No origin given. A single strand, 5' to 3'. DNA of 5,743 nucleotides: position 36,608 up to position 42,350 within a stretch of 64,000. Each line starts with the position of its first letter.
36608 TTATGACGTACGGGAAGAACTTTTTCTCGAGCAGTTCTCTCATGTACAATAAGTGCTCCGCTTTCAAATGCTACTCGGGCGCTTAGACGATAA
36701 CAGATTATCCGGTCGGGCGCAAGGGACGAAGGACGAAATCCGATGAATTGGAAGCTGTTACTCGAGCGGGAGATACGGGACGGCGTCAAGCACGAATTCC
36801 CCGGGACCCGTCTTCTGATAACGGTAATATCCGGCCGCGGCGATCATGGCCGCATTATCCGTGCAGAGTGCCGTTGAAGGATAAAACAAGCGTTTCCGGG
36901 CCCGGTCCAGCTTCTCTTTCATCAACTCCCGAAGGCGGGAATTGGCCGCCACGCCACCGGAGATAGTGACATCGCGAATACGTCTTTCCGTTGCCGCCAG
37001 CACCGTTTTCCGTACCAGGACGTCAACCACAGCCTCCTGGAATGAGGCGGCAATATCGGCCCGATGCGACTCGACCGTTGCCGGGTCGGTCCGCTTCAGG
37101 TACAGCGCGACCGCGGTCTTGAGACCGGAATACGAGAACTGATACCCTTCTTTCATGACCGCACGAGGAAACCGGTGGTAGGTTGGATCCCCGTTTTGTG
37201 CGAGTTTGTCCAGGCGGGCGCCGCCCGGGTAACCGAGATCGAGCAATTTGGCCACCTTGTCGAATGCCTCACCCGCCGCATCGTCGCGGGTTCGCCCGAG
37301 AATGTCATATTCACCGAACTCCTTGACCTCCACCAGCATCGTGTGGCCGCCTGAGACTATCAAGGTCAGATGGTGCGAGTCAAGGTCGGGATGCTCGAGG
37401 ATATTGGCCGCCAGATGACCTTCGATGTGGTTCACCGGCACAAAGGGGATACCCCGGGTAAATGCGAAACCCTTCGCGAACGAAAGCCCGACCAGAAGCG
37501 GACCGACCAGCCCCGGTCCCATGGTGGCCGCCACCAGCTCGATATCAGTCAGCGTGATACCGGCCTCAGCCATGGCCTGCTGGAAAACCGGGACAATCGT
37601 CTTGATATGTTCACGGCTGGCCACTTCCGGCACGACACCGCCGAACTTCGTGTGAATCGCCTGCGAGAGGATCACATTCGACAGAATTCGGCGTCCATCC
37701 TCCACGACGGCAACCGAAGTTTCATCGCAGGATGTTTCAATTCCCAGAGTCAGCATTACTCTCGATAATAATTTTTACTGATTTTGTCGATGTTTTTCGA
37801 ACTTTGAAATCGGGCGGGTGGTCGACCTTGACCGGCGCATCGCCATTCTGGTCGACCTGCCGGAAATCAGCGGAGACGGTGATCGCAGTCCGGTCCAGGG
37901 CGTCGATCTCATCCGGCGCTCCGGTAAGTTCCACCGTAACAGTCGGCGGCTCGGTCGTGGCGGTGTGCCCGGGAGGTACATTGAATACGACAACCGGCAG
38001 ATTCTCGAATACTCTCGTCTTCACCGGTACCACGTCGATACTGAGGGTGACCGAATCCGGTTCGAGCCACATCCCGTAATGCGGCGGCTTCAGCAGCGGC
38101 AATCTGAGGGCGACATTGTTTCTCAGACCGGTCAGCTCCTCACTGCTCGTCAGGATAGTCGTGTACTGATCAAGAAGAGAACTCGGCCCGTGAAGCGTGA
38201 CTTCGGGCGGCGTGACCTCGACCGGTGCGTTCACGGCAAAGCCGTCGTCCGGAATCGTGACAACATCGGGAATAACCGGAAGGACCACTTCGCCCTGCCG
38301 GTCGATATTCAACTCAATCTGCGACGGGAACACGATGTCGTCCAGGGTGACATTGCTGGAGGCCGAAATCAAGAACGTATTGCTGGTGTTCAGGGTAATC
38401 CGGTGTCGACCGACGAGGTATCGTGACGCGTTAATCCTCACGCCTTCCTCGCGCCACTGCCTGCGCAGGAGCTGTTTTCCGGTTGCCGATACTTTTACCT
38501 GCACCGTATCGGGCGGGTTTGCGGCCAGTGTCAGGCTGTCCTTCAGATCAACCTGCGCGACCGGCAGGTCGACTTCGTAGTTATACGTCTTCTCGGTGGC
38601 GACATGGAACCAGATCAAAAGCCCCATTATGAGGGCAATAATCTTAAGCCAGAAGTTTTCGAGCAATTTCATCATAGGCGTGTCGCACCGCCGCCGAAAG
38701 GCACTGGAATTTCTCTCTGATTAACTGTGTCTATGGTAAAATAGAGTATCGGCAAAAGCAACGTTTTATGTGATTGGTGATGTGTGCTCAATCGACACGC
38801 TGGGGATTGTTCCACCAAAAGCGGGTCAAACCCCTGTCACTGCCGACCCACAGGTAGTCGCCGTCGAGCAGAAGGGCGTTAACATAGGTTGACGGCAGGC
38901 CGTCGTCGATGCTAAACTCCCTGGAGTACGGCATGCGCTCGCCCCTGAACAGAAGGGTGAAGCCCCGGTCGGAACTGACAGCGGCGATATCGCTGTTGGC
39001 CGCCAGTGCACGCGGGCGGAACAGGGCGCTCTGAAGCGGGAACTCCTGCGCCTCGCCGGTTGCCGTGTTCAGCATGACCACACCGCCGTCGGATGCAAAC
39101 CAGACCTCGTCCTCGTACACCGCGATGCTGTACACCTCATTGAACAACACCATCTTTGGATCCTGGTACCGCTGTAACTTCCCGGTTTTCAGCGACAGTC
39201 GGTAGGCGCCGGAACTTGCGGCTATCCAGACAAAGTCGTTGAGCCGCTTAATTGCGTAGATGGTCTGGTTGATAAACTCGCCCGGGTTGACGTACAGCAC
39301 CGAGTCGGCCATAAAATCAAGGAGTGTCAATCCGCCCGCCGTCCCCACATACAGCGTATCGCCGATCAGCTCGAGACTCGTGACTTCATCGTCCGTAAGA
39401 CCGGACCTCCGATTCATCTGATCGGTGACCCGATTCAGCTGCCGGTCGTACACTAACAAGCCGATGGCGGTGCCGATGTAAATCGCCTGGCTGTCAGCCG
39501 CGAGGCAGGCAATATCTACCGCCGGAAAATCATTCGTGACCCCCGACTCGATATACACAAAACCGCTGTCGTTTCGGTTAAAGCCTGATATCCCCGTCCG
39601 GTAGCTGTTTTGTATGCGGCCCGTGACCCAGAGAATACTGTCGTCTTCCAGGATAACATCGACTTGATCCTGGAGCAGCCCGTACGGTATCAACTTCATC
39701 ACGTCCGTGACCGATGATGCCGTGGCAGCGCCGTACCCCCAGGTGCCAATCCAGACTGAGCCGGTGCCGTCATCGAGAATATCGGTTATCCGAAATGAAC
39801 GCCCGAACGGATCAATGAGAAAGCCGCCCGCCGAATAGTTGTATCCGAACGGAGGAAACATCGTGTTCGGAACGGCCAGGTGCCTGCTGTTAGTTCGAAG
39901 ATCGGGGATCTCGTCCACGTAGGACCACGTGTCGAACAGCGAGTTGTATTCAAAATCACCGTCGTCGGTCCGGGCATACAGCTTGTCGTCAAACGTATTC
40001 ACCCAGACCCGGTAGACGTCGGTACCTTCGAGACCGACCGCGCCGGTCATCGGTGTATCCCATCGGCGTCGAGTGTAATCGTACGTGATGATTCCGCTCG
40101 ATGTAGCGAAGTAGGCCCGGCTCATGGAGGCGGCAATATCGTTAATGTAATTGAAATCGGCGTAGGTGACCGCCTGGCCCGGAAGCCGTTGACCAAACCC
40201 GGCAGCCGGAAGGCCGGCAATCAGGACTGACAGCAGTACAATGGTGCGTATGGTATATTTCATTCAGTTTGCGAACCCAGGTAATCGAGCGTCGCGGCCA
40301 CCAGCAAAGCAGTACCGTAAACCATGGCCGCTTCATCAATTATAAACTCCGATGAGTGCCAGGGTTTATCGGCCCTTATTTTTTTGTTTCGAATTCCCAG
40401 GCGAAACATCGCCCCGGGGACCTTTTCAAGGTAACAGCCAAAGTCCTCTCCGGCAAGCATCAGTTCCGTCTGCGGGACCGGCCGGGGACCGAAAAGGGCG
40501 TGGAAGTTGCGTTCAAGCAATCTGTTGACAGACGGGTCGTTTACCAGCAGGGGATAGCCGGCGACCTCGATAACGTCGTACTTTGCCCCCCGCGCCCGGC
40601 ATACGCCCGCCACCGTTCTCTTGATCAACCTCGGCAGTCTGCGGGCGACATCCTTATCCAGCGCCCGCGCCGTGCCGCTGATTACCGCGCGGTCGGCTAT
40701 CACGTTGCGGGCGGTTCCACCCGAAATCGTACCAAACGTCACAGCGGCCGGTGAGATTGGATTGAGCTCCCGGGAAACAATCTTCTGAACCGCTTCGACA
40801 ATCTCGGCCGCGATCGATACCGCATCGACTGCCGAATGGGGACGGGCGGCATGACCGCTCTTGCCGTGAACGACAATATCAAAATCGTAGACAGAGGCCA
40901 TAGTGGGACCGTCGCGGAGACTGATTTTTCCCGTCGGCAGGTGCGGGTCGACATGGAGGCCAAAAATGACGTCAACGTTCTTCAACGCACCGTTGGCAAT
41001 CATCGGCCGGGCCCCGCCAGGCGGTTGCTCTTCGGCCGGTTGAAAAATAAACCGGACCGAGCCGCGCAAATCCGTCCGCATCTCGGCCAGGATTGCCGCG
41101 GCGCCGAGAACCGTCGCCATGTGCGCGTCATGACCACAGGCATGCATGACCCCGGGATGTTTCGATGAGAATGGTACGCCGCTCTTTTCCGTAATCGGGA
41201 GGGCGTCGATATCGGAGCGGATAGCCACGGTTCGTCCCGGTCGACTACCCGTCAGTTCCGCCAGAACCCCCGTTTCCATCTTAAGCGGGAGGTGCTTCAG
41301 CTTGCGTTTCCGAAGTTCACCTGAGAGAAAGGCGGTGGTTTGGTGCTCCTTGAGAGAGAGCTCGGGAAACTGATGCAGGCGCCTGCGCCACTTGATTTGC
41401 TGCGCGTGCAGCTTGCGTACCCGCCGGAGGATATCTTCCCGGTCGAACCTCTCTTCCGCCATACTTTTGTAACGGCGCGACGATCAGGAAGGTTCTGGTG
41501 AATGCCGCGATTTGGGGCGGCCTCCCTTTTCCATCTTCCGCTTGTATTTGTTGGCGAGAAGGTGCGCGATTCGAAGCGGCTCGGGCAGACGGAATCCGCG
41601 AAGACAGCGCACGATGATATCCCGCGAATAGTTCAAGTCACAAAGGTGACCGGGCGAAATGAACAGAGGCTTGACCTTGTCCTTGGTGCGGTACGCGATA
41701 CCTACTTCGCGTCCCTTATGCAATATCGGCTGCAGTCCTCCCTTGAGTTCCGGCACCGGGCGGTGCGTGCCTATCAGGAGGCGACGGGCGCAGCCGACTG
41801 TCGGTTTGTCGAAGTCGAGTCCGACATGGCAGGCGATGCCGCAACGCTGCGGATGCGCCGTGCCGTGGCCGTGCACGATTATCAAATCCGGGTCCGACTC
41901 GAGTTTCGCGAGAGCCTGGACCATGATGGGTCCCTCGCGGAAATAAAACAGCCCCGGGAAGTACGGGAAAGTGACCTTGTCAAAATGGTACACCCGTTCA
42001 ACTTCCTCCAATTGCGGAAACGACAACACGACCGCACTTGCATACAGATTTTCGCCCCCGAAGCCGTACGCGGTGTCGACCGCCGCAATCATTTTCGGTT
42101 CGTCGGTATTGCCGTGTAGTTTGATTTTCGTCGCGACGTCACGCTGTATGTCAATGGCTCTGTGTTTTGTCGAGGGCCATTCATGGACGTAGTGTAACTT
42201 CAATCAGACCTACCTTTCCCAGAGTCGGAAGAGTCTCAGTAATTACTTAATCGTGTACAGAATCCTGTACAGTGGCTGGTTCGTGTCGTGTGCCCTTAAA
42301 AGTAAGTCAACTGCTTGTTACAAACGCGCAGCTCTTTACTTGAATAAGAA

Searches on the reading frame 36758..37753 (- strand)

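Call 71: search_protein_families(library=pfam, proteins=[window:36758-37753:-], max_evalue=0.00001)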
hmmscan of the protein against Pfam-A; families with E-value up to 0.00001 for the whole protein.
window:36758-37753:- (331 aa): 3 families
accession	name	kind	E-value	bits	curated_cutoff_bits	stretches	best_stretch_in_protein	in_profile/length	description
PF00814.31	TsaD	-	1.3e-91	307.4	24.8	1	23-305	2-263/264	tRNA N6-adenosine threonylcarbamoyltransferase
PF22521.2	HypF_C_2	-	5.2e-09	36.7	27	1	222-300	157-235/241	Carbamoyltransferase, Kae1-like Domain, second subdomain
PF02543.21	Carbam_trans_N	-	2.7e-06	27.5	24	0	223-273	265-315/346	Carbamoyltransferase N-terminus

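Call 72: search_protein_families(library=padloc, proteins=[window:36758-37753:-], max_evalue=0.001)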
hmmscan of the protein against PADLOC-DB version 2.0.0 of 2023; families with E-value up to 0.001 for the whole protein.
window:36758-37753:- (331 aa): 0 families

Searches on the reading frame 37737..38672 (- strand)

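Call 71: search_protein_families(library=pfam, proteins=[window:37737-38672:-], max_evalue=0.00001)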
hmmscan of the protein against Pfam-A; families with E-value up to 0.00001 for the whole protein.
window:37737-38672:- (311 aa): 1 family
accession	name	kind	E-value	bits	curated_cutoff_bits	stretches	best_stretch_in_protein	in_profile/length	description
PF07949.17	YbbR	-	1.3e-12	48.3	22.3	0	132-212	2-81/81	YbbR-like protein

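Call 72: search_protein_families(library=padloc, proteins=[window:37737-38672:-], max_evalue=0.001)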
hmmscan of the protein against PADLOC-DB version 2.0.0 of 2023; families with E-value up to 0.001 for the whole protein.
window:37737-38672:- (311 aa): 0 families

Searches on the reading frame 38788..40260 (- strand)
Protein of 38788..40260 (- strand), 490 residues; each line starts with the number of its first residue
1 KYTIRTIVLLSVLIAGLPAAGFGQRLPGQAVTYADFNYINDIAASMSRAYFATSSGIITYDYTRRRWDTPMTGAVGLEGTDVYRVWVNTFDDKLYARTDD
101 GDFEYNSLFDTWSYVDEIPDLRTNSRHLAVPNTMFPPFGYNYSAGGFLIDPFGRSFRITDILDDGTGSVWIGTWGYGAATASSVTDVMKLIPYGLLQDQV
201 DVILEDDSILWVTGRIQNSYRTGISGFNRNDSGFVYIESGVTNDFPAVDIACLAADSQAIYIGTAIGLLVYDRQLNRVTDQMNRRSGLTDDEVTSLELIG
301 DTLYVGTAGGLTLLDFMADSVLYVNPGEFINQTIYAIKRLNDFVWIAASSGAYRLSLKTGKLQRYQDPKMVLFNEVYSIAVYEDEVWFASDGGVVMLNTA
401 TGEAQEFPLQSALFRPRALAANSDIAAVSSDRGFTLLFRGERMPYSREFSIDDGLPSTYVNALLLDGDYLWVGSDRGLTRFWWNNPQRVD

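Call 71: search_protein_families(library=pfam, proteins=[window:38788-40260:-], max_evalue=0.00001)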
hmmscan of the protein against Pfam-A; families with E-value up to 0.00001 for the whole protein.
window:38788-40260:- (490 aa): 2 families
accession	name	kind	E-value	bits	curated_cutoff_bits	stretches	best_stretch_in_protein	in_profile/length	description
PF21544.3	PorZ_N_b_propeller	-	2.5e-08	34.8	27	0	362-405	67-110/154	TSS9, PorZ, N-terminal beta-propeller domain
PF07494.17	Reg_prop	-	4.2e-06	26.7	20.4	0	454-475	1-23/24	Two component regulator propeller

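Call 72: search_protein_families(library=padloc, proteins=[window:38788-40260:-], max_evalue=0.001)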
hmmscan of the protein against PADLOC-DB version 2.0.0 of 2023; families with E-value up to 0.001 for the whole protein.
window:38788-40260:- (490 aa): 0 families

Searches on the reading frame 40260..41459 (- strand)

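Call 71: search_protein_families(library=pfam, proteins=[window:40260-41459:-], max_evalue=0.00001)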
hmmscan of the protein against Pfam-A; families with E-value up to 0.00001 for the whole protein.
window:40260-41459:- (399 aa): 2 families
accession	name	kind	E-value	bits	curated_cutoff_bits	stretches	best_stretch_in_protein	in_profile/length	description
PF01546.33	Peptidase_M20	-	1.9e-41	142.7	24.6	1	79-389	1-203/206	Peptidase family M20/M25/M40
PF07687.19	M20_dimer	-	1.6e-13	50.9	21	1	193-280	9-96/107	Peptidase dimerisation domain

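Call 72: search_protein_families(library=padloc, proteins=[window:40260-41459:-], max_evalue=0.001)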
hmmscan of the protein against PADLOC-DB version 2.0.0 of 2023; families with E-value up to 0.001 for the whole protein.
window:40260-41459:- (399 aa): 0 families

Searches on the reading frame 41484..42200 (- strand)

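Call 71: search_protein_families(library=pfam, proteins=[window:41484-42200:-], max_evalue=0.00001)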
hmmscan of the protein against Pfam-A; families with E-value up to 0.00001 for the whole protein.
window:41484-42200:- (238 aa): 1 family
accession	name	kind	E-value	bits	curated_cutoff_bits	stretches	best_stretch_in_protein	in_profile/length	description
PF04493.20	Endonuclease_5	-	3.4e-63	213.3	23.4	1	22-213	3-197/198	Endonuclease V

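Call 72: search_protein_families(library=padloc, proteins=[window:41484-42200:-], max_evalue=0.001)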
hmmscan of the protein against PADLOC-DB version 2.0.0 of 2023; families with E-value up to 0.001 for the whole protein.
window:41484-42200:- (238 aa): 0 families
